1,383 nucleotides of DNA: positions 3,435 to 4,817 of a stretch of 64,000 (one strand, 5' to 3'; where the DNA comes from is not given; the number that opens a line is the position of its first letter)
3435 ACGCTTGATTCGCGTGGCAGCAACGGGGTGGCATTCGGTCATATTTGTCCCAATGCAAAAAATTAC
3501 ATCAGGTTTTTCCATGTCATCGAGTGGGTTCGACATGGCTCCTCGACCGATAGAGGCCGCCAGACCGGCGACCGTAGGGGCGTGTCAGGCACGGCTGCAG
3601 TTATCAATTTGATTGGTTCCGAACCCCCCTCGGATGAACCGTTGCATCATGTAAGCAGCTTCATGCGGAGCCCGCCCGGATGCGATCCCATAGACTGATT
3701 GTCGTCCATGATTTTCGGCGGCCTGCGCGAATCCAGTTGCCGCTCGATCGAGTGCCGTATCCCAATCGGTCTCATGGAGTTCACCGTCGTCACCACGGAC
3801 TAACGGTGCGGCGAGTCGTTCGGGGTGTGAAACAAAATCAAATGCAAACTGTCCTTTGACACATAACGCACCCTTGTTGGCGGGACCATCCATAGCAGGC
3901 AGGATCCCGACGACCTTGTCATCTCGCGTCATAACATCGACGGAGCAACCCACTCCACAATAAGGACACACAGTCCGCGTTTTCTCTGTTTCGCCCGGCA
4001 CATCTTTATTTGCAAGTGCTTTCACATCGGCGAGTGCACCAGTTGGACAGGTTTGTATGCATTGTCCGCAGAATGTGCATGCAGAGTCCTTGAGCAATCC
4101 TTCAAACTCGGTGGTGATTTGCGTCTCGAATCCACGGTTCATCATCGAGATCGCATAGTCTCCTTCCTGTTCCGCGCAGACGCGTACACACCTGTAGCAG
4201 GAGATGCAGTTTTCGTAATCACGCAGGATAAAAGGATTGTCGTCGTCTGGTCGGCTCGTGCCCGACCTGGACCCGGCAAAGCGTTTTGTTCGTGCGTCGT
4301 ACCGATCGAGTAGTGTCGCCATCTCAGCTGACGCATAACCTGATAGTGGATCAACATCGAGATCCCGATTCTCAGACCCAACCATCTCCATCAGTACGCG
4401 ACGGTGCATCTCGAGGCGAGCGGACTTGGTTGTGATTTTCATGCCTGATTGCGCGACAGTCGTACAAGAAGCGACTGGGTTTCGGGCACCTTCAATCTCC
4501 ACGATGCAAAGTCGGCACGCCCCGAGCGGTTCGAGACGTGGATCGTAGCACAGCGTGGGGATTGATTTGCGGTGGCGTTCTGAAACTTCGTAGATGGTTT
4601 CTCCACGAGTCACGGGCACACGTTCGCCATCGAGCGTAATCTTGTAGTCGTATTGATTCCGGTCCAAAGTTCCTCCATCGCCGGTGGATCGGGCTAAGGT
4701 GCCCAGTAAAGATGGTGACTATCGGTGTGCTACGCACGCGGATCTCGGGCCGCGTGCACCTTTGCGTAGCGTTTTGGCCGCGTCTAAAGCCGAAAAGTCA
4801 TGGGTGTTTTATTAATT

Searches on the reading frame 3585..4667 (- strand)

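Call 74: search_protein_families(library=pfam, proteins=[window:3585-4667:-], max_evalue=0.00001)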
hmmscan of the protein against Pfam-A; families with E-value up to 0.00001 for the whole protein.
window:3585-4667:- (360 aa): 9 families
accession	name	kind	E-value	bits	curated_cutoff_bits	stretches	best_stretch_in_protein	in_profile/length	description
PF04879.21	Molybdop_Fe4S4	-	1.7e-18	66.8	22.7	1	228-280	2-54/55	Molybdopterin oxidoreductase Fe4S4 domain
PF13510.11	Fer2_4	-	8.1e-17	61.5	22.8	1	9-82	5-81/82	2Fe-2S iron-sulfur cluster binding domain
PF22117.2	Fer4_Nqo3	-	4.6e-12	46.4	27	1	145-212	2-66/67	NADH-quinone oxidoreductase subunit 3, ferredoxin-like domain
PF00384.28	Molybdopterin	-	7.3e-09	35.5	24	1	284-354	1-75/353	Molybdopterin oxidoreductase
PF12838.12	Fer4_7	-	1.9e-08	35.1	27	1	153-211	1-52/52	4Fe-4S dicluster domain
PF13237.11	Fer4_10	-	3.1e-08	33.9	25.5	0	193-241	5-48/53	4Fe-4S dicluster domain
PF13187.11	Fer4_9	-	3.1e-07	30.8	27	1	153-211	1-51/52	4Fe-4S dicluster domain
PF00037.32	Fer4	-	2.8e-06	27.3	21.1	0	195-212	6-23/24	4Fe-4S binding domain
PF12837.12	Fer4_6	-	8.4e-06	25.9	25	0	147-167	2-22/24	4Fe-4S binding domain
